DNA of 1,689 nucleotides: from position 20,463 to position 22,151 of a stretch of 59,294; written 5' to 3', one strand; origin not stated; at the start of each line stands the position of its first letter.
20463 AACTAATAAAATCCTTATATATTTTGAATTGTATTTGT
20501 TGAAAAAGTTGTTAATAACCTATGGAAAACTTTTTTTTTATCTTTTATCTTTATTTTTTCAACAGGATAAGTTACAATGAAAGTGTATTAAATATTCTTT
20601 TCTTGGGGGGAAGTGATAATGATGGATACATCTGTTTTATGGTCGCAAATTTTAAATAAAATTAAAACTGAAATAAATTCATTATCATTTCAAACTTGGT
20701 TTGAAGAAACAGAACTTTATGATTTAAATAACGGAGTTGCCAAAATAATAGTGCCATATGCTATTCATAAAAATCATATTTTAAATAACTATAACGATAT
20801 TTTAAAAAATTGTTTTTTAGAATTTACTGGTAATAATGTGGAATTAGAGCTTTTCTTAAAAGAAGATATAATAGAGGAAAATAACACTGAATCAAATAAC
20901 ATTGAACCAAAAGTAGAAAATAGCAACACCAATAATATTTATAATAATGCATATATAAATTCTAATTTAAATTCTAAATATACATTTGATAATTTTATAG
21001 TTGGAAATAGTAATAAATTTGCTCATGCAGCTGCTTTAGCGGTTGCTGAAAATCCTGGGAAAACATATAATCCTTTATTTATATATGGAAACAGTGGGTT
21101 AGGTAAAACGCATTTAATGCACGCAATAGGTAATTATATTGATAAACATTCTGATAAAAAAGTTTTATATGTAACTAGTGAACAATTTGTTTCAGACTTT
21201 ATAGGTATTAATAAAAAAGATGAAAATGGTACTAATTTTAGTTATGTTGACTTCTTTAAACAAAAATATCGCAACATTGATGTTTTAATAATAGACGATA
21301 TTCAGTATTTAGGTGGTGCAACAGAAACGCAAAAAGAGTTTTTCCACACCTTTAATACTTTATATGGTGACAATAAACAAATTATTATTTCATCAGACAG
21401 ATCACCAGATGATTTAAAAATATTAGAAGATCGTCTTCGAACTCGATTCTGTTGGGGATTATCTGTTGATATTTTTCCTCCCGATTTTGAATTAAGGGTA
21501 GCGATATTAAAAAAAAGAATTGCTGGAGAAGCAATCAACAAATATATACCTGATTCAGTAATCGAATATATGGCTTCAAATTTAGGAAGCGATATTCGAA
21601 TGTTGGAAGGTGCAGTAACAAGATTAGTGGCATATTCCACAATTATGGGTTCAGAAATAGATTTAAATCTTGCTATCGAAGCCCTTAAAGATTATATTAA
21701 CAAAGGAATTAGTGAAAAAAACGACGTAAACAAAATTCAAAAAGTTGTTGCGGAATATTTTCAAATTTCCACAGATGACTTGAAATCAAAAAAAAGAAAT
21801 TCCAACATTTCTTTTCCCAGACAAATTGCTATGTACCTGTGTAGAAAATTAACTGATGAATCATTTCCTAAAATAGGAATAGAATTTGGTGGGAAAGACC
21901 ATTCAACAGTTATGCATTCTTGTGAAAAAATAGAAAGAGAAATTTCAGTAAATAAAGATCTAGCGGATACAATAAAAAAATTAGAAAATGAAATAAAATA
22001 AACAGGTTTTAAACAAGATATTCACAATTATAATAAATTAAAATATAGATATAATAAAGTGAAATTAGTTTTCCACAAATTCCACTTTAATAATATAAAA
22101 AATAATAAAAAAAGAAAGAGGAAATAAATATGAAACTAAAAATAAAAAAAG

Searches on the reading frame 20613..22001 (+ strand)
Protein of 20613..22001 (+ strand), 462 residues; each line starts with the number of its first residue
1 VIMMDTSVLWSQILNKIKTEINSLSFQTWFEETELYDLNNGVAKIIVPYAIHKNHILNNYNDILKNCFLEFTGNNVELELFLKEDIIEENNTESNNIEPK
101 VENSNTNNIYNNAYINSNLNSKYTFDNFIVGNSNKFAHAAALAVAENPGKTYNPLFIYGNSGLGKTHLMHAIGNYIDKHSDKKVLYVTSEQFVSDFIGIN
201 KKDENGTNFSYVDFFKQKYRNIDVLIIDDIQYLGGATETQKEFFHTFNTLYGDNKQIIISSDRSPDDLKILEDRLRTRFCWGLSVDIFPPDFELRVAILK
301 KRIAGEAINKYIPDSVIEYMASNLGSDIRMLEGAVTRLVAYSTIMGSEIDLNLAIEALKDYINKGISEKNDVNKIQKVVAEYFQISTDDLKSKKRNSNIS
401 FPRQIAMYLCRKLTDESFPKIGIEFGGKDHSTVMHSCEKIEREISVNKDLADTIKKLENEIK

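Call 8: search_protein_families(library=ncbifam, proteins=[window:20613-22001:+])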
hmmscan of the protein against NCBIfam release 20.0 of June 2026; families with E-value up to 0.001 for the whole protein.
window:20613-22001:+ (462 aa): 22 families
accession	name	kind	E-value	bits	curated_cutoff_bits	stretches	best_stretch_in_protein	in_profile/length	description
TIGR00362.1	DnaA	equivalog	3.7e-158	527.2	343.9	1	10-461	1-437/437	chromosomal replication initiator protein DnaA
NF001154.0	PRK00149.3-3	equivalog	2.6e-103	346.5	410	1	12-462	13-459/462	chromosomal replication initiator protein DnaA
NF009087.0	PRK12422.1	equivalog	4e-69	233.9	657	1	98-459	86-441/455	chromosomal replication initiator protein DnaA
TIGR03420.1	DnaA_homol_Hda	equivalog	9.7e-28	97.2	194.8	1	119-354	8-221/226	DnaA regulatory inactivator Hda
NF005304.0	PRK06835.1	equivalog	5.6e-15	55.2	215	1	85-277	121-303/330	ATP-binding protein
NF038214.1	IS21_help_AAA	equivalog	2.6e-14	53.5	200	1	112-264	49-193/232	IS21-like element helper ATPase IstB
NF005982.0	PRK08084.1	equivalog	1.6e-12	47.5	268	1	122-340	18-215/235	DnaA inactivator Hda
NF005992.0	PRK08116.1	subfamily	6.1e-11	42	189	1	91-272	51-229/269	hypothetical protein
NF005378.0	PRK06921.1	subfamily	1.3e-10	40.8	207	1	149-279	114-240/266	hypothetical protein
NF009043.0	PRK12377.1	subfamily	2e-09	37.4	389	1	88-231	37-173/248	ATP-binding protein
NF006485.0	PRK08903.1-5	equivalog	3.6e-08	33.3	289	1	257-355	127-222/233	DnaA regulatory inactivator Hda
NF005931.1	PRK07952.1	equivalog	3.8e-07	29.9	357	1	91-231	38-173/246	replicative helicase loader DnaC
NF006505.0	PRK08939.1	equivalog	4.1e-07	29.6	228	1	80-230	82-226/306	primosomal protein DnaI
NF006616.1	PRK09183.1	subfamily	1.3e-06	27.8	300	1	155-261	103-201/253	IS21-like element helper ATPase IstB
NF006486.0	PRK08903.1-6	equivalog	1.4e-06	28.1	307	1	201-359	59-217/222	DnaA regulatory inactivator Hda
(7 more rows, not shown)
